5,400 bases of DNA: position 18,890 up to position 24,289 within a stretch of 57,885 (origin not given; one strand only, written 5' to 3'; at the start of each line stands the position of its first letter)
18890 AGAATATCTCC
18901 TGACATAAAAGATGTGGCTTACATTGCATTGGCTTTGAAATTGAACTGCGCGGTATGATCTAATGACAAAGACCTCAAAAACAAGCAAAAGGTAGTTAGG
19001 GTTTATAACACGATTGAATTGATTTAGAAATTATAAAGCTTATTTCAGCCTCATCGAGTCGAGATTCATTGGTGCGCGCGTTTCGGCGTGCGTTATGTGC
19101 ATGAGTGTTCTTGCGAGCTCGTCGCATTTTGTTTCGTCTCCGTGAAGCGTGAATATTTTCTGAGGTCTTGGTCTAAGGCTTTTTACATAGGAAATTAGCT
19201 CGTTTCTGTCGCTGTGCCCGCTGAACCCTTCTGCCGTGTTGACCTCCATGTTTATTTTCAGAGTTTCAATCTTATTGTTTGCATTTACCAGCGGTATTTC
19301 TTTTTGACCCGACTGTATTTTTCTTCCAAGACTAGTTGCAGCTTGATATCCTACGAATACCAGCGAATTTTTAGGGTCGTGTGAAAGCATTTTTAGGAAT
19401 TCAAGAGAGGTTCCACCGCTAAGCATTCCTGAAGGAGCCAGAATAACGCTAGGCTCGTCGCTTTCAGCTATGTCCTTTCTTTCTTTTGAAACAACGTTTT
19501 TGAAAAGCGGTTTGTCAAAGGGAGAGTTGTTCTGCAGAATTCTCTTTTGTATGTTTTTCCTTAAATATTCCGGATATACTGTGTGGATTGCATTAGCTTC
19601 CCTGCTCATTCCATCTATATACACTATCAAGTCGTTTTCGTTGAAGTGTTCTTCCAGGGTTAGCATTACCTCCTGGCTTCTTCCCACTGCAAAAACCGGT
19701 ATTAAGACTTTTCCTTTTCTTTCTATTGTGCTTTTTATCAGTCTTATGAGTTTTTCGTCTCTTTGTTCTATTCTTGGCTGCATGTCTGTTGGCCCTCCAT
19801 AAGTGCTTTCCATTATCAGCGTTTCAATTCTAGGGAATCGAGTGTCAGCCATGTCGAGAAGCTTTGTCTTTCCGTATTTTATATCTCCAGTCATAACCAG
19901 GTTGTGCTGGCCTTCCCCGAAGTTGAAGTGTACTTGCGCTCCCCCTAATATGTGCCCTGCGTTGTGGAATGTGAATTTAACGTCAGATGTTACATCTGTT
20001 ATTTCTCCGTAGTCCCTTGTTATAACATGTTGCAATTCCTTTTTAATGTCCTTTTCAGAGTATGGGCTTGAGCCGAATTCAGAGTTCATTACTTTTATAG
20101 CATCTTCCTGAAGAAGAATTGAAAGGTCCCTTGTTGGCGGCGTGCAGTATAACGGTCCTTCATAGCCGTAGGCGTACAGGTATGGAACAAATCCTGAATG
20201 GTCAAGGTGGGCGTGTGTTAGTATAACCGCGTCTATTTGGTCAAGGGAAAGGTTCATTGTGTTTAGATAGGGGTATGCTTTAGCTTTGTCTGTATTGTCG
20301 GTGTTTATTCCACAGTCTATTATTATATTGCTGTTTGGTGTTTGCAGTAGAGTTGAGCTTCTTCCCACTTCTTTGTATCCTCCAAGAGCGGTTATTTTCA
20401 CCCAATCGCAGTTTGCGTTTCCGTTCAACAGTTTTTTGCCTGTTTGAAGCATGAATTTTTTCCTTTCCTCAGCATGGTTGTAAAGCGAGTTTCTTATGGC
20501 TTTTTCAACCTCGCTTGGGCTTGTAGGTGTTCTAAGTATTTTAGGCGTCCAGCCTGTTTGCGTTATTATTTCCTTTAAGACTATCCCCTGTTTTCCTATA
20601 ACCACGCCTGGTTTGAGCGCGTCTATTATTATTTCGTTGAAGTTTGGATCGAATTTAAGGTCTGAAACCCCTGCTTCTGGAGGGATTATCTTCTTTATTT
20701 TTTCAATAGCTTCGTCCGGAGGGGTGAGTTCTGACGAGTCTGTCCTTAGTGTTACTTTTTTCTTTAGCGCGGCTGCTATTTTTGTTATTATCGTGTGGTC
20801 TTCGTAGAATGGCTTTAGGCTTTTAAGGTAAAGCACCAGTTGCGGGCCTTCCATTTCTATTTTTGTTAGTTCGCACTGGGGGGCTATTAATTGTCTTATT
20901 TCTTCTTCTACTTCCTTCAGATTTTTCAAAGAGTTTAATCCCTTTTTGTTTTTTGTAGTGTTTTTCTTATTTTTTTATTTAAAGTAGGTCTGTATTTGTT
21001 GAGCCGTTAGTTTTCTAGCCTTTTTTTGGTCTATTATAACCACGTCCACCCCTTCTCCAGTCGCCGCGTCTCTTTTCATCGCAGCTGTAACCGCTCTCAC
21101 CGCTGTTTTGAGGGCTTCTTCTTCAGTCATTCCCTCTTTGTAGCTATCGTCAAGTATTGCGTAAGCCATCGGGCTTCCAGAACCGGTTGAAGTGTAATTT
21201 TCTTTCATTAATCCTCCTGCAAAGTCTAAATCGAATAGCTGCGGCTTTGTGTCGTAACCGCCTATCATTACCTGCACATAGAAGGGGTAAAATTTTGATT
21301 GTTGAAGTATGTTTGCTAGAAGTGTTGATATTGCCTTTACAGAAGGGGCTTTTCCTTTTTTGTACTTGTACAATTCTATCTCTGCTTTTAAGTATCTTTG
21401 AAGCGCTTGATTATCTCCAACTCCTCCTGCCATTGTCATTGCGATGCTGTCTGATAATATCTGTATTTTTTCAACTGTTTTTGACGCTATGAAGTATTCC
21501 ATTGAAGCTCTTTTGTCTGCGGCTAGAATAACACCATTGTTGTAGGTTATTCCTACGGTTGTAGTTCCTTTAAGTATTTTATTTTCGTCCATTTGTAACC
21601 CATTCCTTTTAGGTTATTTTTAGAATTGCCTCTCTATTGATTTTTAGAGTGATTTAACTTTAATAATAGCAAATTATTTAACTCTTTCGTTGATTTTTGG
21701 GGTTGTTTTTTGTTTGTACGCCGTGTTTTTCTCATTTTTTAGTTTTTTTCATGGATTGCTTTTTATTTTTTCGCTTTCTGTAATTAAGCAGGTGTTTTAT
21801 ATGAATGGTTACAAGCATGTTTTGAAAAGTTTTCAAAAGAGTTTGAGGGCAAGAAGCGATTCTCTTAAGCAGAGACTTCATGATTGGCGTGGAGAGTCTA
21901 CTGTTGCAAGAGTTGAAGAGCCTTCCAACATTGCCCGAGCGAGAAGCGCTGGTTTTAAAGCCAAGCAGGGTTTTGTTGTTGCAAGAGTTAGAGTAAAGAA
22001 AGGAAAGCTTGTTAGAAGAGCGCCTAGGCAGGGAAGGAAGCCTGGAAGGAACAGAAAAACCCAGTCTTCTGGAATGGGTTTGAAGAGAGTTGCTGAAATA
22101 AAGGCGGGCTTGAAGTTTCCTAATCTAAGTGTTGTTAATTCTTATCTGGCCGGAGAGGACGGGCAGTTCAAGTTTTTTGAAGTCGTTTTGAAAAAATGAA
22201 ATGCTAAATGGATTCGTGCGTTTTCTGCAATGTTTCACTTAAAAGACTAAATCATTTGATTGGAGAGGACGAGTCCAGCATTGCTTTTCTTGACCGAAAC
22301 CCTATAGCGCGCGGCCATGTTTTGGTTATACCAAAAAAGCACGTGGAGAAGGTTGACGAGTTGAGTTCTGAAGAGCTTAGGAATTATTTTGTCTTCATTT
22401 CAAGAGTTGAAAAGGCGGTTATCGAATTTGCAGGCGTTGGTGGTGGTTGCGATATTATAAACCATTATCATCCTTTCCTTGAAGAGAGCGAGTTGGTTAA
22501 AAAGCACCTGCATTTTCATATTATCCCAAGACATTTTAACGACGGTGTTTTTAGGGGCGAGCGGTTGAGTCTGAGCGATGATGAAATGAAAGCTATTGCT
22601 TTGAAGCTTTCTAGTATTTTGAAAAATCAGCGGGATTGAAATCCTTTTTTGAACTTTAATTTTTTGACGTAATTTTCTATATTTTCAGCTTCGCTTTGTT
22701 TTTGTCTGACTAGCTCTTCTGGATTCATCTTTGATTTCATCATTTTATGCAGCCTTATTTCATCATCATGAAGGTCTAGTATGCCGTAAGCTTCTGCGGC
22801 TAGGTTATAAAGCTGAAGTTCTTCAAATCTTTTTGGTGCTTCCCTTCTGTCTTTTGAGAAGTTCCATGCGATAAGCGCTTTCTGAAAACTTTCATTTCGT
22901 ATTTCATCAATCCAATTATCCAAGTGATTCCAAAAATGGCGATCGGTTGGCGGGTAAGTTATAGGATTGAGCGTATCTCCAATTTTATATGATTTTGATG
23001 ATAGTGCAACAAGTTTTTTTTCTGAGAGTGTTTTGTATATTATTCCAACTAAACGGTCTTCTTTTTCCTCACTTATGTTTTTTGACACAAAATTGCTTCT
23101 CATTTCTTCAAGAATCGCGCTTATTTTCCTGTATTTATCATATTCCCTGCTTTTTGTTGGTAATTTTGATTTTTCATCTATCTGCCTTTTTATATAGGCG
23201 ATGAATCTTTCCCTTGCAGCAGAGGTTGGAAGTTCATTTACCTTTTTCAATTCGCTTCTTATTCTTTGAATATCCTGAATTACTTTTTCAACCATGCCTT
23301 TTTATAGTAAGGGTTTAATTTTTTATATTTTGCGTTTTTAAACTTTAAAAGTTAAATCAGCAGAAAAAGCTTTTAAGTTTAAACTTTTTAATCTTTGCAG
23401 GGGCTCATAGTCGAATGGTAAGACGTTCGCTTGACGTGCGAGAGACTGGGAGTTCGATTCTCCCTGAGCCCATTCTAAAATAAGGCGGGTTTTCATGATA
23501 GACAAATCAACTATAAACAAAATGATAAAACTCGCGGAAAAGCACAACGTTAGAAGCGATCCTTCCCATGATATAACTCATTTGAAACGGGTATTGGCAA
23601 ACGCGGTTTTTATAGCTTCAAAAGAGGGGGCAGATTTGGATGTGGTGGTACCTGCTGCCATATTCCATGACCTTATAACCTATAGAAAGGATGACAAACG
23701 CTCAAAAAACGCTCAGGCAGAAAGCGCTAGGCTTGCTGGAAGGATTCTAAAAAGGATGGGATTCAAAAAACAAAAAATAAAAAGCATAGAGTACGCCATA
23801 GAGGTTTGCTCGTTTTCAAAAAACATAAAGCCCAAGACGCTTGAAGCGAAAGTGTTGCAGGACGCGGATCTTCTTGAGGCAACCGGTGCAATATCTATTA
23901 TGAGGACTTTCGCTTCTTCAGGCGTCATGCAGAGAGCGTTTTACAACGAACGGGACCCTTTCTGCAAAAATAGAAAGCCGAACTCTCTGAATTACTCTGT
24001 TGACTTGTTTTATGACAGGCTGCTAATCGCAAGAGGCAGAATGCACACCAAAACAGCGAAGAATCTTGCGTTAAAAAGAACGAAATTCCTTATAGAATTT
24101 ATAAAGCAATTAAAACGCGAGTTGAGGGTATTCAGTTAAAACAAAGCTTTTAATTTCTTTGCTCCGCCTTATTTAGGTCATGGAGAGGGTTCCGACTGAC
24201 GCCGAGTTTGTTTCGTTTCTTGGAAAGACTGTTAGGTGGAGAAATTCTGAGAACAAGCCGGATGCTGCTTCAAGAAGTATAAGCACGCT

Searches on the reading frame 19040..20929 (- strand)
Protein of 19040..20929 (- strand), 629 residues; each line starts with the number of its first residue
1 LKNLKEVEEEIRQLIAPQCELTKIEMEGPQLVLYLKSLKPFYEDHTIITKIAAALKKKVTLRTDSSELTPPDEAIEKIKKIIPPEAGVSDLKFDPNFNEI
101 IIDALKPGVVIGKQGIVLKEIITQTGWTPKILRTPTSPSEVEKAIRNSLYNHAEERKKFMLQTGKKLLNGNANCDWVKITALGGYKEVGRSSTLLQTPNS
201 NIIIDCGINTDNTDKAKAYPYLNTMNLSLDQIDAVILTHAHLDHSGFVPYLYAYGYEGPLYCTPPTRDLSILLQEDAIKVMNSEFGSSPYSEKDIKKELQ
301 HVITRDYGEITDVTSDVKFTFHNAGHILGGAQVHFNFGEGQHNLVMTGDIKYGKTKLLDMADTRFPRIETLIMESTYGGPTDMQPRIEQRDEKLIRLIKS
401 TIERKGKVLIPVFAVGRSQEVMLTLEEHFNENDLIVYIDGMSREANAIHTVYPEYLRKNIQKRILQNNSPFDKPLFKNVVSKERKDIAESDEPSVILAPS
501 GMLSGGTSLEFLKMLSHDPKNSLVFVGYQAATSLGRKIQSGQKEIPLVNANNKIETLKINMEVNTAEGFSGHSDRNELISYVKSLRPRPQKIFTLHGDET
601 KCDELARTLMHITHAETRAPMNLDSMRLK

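Call 50: search_protein_families(library=pfam, proteins=[window:19040-20929:-], max_evalue=0.001)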
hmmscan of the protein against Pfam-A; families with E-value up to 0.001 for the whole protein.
window:19040-20929:- (629 aa): 7 families
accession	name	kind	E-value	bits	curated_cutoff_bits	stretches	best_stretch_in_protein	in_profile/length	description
PF10996.14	Beta-Casp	-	8.1e-27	94.6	27.7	1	419-538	2-120/120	Beta-Casp domain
PF17214.9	KH_TffA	-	2.1e-16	60.1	22.6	1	2-67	2-67/68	Transcription termination factor FttA, KH domain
PF07521.17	RMMBL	-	2.2e-16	60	21.6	1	557-619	2-62/63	Zn-dependent metallo-hydrolase RNA specificity domain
PF16661.11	Lactamase_B_6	-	2.5e-14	53.5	27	1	194-362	1-174/193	Metallo-beta-lactamase superfamily domain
PF00753.33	Lactamase_B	-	2.7e-14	54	22.7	1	188-352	4-152/196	Metallo-beta-lactamase superfamily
PF12706.13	Lactamase_B_2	-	5.8e-10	39.5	27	1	201-386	2-175/200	Beta-lactamase superfamily domain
PF07650.23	KH_2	-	0.00033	20.9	22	0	76-124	4-53/78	KH domain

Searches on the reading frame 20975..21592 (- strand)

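Call 50: search_protein_families(library=pfam, proteins=[window:20975-21592:-], max_evalue=0.001)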
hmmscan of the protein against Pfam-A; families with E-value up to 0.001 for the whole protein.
window:20975-21592:- (205 aa): 1 family
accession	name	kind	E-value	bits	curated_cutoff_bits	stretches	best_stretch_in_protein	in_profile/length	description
PF00227.31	Proteasome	-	3.2e-57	193.7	22.4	1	8-187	3-189/189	Proteasome subunit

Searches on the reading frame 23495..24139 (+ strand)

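Call 80: search_protein_families(library=pfam, proteins=[window:23495-24139:+], max_evalue=0.01)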
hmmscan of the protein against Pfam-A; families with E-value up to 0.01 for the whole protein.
window:23495-24139:+ (214 aa): 1 family
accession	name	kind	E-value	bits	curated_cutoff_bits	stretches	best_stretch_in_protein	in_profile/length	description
PF01966.28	HD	-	2.5e-10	41.1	22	1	27-129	2-115/116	HD domain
